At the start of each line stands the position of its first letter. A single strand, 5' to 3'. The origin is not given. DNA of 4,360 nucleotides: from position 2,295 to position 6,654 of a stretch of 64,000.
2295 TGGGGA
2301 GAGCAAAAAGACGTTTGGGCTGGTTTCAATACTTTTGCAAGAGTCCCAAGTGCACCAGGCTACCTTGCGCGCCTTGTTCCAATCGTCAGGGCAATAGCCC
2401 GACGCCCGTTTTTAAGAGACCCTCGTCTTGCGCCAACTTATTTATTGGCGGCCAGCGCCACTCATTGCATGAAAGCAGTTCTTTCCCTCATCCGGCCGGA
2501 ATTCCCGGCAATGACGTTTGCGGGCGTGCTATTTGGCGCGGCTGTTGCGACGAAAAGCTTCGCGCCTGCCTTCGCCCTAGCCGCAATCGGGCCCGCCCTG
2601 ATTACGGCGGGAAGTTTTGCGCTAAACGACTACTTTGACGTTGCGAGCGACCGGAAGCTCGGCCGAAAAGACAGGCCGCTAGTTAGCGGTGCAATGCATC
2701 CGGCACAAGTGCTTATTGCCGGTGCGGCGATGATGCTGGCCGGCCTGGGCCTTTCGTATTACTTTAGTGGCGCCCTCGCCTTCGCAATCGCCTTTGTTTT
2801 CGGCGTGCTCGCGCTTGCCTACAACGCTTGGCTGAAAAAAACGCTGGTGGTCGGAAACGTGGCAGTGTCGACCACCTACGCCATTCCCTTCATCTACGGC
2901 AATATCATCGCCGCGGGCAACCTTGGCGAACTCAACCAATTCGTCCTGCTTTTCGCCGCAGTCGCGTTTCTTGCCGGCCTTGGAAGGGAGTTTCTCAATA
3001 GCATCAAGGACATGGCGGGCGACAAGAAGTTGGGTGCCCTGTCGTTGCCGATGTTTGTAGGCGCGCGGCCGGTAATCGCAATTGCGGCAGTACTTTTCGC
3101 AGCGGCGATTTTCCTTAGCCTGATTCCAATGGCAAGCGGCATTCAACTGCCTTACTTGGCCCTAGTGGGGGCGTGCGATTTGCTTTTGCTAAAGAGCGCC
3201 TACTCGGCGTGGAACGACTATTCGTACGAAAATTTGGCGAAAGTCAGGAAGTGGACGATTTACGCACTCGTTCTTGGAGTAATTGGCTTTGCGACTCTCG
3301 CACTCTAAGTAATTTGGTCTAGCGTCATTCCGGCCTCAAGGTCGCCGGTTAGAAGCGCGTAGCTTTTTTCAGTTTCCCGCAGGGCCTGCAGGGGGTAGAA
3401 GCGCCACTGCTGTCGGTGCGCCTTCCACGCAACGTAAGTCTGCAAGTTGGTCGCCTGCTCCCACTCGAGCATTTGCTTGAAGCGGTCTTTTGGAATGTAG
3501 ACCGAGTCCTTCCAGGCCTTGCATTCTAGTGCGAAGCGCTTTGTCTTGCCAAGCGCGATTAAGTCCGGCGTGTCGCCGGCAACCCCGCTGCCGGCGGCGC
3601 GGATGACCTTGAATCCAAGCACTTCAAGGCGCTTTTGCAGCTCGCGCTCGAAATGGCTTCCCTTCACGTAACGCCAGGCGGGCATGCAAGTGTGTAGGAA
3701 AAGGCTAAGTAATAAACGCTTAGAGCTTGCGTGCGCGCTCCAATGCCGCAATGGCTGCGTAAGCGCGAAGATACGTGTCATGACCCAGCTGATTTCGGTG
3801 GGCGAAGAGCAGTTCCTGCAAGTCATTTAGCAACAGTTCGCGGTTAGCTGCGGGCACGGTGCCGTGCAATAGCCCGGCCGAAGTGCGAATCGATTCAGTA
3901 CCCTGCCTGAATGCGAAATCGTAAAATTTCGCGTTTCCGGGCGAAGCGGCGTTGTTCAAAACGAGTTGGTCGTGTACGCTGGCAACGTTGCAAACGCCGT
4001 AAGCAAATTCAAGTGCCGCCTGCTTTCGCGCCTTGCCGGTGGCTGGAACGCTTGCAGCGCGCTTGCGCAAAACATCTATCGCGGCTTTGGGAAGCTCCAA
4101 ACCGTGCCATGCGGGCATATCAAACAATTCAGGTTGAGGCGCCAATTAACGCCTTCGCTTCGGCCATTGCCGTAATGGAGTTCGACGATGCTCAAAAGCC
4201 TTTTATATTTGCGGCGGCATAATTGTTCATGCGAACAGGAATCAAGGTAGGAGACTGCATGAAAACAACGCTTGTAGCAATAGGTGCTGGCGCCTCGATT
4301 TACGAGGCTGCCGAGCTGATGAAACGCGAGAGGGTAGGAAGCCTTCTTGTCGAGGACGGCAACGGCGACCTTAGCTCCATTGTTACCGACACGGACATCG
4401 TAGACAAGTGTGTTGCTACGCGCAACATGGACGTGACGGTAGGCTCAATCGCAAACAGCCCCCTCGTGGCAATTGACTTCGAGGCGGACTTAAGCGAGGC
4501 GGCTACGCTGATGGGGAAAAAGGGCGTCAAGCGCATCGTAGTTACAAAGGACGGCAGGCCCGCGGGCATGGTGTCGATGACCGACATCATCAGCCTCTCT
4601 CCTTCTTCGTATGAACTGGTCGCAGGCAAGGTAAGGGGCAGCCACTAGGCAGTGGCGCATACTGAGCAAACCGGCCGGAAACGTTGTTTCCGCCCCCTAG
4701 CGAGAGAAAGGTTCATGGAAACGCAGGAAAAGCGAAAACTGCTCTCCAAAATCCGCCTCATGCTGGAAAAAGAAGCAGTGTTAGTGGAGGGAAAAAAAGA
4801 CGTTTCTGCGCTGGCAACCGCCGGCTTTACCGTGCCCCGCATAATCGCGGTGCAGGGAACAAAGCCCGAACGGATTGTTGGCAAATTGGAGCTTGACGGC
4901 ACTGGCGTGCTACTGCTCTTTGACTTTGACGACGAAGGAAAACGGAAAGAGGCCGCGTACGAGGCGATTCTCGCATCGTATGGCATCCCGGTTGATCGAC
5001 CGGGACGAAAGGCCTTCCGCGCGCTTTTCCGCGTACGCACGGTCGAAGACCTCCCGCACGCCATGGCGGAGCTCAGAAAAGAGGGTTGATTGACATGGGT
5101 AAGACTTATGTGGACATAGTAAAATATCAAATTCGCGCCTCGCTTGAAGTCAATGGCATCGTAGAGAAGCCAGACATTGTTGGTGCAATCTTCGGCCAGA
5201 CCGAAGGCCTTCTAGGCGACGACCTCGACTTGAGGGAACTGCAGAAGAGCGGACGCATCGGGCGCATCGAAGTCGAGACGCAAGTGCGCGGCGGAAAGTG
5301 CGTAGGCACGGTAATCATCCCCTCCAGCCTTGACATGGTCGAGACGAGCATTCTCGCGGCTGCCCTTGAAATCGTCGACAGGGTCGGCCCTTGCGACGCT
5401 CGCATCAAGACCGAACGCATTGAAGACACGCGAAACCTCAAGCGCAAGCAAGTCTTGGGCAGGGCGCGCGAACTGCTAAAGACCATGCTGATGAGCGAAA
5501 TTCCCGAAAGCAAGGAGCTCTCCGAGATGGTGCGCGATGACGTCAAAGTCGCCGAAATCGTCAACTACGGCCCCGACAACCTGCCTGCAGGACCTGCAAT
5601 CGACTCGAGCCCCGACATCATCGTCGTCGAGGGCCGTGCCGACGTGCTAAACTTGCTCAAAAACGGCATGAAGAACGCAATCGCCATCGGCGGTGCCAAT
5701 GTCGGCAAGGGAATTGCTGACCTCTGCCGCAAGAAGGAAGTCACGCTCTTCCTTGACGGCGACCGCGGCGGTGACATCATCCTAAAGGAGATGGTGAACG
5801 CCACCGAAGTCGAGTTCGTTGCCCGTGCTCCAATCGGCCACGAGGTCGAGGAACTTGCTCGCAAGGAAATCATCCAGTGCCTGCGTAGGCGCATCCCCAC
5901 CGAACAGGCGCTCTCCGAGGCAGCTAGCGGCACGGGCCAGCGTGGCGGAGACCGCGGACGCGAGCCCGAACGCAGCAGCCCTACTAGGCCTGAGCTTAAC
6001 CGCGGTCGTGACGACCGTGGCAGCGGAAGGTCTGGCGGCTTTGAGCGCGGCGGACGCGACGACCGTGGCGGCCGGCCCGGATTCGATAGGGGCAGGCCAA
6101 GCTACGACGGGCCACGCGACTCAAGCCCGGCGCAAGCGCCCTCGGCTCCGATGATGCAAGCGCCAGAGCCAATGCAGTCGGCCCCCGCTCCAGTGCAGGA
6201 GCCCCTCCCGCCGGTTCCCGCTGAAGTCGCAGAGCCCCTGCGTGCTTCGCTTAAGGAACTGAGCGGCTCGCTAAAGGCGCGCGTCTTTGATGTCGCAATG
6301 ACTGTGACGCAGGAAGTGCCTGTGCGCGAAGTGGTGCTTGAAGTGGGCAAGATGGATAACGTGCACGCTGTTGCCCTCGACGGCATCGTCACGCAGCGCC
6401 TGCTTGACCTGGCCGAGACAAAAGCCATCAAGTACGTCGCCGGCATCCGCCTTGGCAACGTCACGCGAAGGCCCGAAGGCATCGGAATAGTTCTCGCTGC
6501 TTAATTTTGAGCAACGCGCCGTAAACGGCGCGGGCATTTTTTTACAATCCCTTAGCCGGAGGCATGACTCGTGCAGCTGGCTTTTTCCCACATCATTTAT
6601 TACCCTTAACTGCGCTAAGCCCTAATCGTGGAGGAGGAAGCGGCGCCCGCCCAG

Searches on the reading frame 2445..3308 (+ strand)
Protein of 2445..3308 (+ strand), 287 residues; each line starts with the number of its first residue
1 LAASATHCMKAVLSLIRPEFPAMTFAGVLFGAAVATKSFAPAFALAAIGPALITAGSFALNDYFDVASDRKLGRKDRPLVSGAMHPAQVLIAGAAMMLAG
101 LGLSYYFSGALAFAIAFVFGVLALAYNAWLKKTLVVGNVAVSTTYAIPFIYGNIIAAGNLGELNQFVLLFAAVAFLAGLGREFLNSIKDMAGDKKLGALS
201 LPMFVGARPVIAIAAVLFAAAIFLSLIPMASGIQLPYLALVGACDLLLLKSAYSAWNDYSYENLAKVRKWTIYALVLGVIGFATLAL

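Call 16: search_protein_families(library=pfam, proteins=[window:2445-3308:+], max_evalue=0.001)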
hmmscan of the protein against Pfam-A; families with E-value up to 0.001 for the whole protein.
window:2445-3308:+ (287 aa): 1 family
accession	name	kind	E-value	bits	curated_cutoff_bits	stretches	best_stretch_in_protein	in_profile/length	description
PF01040.23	UbiA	-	3.3e-34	118.8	34.2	1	27-263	4-240/250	UbiA prenyltransferase family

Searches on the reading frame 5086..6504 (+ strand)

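Call 16: search_protein_families(library=pfam, proteins=[window:5086-6504:+], max_evalue=0.001)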
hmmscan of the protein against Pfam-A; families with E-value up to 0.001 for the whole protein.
window:5086-6504:+ (472 aa): 3 families
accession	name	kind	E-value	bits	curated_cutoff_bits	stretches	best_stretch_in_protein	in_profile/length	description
PF13662.12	Toprim_4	-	1.3e-08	35.3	25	1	178-238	3-72/85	Toprim domain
PF13155.12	Toprim_2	-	1.2e-06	29.2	22.1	1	179-240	1-66/88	Toprim-like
PF01751.28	Toprim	-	0.00024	21.7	23.1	1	178-253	2-92/96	Toprim domain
